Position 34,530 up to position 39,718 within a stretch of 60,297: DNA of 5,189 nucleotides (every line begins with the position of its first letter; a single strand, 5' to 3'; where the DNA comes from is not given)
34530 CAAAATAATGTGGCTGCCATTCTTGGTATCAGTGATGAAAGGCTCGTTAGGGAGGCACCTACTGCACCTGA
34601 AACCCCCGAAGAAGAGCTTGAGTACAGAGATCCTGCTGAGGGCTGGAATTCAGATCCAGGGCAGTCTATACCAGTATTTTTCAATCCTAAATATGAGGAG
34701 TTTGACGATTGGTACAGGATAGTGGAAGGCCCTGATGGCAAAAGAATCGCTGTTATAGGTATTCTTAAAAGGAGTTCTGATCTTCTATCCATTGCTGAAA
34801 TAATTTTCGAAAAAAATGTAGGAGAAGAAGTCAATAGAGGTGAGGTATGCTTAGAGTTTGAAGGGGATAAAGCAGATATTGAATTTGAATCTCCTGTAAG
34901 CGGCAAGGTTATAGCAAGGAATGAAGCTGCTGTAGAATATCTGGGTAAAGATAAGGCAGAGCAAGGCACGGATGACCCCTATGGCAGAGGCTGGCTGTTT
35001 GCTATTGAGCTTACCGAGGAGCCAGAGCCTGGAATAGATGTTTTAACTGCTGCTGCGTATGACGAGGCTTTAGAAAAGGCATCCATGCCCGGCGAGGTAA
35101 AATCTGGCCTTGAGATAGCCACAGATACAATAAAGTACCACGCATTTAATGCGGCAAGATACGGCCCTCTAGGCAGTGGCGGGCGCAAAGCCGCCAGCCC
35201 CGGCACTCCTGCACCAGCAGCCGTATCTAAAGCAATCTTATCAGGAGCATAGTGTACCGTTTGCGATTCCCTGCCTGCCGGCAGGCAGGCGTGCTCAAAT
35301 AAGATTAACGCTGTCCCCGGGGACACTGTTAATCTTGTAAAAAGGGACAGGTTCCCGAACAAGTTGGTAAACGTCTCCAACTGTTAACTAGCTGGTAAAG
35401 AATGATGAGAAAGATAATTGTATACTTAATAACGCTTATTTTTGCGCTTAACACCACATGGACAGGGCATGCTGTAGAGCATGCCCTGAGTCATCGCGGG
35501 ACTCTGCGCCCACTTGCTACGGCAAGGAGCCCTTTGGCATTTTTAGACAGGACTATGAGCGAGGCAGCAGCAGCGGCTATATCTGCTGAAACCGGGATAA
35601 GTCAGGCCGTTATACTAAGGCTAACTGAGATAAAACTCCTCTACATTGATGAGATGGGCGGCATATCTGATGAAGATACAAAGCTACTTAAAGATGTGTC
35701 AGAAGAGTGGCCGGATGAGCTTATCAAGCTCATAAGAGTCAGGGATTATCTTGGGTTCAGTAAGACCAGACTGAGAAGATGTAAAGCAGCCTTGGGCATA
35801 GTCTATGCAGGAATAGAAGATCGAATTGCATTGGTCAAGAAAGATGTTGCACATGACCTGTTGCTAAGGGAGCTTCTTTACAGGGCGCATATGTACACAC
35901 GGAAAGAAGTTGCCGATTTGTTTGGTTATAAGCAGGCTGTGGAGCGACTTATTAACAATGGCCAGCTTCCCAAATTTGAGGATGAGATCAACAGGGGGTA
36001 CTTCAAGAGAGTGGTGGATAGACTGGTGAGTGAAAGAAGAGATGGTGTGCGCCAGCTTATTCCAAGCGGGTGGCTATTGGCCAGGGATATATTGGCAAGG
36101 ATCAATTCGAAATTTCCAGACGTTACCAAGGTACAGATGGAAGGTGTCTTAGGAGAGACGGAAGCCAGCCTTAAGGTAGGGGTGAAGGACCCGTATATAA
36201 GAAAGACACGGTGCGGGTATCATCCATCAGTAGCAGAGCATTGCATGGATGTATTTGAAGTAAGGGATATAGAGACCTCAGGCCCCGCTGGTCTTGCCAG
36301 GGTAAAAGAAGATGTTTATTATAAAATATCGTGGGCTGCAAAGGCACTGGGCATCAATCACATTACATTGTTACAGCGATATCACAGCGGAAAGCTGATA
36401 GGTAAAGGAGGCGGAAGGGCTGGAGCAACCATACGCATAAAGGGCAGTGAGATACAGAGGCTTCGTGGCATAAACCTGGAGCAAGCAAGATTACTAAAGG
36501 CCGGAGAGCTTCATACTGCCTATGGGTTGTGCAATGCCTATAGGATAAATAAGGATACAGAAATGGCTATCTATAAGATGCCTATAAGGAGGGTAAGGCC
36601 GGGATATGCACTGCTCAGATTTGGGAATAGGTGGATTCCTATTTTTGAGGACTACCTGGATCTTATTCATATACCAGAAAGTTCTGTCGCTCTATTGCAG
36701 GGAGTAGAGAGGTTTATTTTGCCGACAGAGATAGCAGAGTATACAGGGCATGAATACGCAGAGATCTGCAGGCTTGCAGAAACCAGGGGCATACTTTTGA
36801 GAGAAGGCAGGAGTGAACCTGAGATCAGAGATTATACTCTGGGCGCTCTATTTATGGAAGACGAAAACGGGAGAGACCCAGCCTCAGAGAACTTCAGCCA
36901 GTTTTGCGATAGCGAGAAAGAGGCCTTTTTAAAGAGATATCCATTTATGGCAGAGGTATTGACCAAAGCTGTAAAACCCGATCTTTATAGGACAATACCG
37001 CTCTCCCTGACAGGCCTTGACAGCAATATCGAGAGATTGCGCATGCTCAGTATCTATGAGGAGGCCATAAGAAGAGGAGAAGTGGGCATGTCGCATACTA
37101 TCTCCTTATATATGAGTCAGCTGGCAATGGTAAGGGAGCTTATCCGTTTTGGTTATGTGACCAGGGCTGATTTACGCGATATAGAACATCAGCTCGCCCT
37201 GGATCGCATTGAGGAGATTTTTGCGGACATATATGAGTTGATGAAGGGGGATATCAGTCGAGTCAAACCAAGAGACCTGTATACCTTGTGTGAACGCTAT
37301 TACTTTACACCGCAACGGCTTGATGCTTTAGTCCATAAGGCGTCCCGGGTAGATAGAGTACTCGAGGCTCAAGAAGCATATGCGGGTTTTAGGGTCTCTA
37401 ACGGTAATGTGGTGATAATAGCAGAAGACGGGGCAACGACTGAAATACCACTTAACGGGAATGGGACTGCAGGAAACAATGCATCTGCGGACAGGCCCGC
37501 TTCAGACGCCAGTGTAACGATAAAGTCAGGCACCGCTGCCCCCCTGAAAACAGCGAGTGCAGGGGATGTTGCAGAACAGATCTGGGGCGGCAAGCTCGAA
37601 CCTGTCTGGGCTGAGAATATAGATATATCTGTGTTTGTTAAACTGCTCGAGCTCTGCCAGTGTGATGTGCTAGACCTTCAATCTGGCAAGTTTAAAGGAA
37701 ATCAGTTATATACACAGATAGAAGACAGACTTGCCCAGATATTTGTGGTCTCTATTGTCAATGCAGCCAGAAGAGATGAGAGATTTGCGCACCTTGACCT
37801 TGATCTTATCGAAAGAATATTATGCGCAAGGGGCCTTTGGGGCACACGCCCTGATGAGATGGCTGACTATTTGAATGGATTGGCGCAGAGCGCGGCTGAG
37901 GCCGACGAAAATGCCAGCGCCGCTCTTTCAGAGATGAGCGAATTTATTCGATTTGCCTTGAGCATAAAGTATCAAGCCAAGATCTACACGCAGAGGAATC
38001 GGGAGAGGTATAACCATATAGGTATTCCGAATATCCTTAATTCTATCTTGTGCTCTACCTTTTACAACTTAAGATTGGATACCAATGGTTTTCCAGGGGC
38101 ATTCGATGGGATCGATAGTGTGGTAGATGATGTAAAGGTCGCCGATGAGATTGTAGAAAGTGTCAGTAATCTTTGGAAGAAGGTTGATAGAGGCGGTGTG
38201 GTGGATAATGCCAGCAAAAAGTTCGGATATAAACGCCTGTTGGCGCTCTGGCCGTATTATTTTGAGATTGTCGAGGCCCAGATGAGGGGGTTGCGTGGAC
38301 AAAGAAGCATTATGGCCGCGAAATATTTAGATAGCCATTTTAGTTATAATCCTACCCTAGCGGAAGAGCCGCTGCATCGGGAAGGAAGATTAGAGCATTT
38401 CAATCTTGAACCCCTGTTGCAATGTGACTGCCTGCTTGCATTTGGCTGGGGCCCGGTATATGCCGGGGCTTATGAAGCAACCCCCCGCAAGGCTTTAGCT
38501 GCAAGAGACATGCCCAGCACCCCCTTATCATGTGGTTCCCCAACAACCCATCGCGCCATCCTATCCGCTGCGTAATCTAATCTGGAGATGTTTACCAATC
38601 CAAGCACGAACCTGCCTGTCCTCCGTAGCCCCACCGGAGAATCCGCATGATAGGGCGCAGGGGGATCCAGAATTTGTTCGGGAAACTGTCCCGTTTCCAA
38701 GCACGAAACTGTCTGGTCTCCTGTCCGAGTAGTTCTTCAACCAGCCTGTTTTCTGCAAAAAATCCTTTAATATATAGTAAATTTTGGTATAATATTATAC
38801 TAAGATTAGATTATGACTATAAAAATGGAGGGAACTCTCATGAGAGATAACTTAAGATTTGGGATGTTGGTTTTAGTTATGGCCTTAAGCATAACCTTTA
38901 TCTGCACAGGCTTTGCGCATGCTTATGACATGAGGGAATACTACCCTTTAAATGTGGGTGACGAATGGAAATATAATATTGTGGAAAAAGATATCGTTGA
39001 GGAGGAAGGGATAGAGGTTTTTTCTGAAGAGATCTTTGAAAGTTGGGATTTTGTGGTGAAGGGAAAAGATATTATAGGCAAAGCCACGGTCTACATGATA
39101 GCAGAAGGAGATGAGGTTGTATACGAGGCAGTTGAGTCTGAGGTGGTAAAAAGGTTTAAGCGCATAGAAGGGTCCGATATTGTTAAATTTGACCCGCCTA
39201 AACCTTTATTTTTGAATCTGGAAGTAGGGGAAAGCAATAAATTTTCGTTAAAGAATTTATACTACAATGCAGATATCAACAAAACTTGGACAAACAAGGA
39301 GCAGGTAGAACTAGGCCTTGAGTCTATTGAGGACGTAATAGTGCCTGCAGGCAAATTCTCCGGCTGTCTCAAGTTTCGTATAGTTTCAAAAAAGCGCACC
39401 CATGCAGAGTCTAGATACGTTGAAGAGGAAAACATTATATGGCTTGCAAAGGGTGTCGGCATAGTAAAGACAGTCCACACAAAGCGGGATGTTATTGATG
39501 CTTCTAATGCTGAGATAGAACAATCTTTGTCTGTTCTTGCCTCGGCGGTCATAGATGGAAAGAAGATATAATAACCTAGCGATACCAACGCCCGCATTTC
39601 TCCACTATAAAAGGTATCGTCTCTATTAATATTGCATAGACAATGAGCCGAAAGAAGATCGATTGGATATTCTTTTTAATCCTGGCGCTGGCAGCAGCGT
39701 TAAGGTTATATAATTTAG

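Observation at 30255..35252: A whole glycine cleavage system (T, P-alpha, P-beta and H) fused into one 1665-aa polypeptide with a hydrophobic N-terminus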

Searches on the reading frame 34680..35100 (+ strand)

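Call 32: search_solved_structures(query=window:34680-35100:+, max_evalue=1, show_alignments=3)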
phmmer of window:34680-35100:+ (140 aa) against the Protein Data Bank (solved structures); distinct sequences matched with E-value up to 1: 40.
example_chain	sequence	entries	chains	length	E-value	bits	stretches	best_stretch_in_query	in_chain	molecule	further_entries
2ka7_A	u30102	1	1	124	8.9e-11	45.5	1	5-129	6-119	Glycine cleavage system H protein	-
1zko_A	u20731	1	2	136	1.2e-10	45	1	5-129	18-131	Glycine cleavage system H protein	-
3a7a_B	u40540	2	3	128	3.8e-10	43.4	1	4-132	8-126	Glycine cleavage system H protein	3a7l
3a8i_E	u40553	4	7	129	3.9e-10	43.4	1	4-132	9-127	Glycine cleavage system H protein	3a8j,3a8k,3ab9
3tzu_A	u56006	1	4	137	3e-09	40.5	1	10-124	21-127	Glycine cleavage system H protein 1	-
1onl_A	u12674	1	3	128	5.3e-07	33.2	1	18-133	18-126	glycine cleavage system H protein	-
7uom_01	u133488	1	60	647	1.7e-06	31.6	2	43-75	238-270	Acetyltransferase component of pyruvate dehydrogenase complex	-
8x03_A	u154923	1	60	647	2.6e-05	27.8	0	43-71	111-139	Acetyltransferase component of pyruvate dehydrogenase complex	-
9j1w_A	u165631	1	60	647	2.6e-05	27.8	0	43-71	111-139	Acetyltransferase component of pyruvate dehydrogenase complex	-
8piu_B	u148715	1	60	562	5.8e-05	26.6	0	43-75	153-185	Dihydrolipoyllysine-residue acetyltransferase component of pyruvate dehydrogenase complex,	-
6ct0_0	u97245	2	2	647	8.2e-05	26.2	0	43-75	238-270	Dihydrolipoyllysine-residue acetyltransferase component of pyruvate dehydrogenase complex,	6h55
7b9k_A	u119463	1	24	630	0.00012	25.6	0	32-77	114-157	Dihydrolipoyllysine-residue acetyltransferase component of pyruvate dehydrogenase complex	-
3ift_A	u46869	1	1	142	0.00028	24.4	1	17-118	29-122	Glycine cleavage system H protein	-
3hgb_A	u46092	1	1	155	0.00036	24.1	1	17-118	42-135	Glycine cleavage system H protein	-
1dxm_A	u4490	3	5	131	0.00097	22.7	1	22-128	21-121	H PROTEIN | H PROTEIN OF THE GLYCINE CLEAVAGE SYSTEM | H-PROTEIN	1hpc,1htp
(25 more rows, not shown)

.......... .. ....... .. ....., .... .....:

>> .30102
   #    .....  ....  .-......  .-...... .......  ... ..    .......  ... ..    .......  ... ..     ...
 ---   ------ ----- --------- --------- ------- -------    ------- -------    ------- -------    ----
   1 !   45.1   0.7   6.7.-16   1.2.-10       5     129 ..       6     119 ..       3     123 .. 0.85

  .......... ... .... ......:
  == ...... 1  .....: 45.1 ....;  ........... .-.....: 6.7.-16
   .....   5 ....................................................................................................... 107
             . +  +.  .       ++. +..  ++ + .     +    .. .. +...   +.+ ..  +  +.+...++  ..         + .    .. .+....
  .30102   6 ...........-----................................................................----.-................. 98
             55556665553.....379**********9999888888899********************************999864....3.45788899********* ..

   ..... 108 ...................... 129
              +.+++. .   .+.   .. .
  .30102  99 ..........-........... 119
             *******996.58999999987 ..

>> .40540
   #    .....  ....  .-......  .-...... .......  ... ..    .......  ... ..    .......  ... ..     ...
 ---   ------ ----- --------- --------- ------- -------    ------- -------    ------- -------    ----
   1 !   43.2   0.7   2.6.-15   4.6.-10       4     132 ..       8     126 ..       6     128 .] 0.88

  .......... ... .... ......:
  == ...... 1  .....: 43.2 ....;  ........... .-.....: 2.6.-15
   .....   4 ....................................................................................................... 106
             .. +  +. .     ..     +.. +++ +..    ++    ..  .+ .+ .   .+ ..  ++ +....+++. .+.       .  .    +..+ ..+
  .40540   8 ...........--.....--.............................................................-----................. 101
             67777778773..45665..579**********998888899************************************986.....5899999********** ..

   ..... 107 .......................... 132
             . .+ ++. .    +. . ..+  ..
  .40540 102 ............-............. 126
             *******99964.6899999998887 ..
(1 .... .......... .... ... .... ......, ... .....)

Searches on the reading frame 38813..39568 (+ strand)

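Call 7: search_protein_families(library=pfam, proteins=[window:38813-39568:+], max_evalue=0.001)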
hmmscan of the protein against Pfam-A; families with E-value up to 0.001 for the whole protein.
window:38813-39568:+ (252 aa): 1 family
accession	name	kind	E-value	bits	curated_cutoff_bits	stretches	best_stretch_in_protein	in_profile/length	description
PF21347.3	DUF3108_like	-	2.9e-06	27.7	27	1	129-220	96-184/199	DUF3108-like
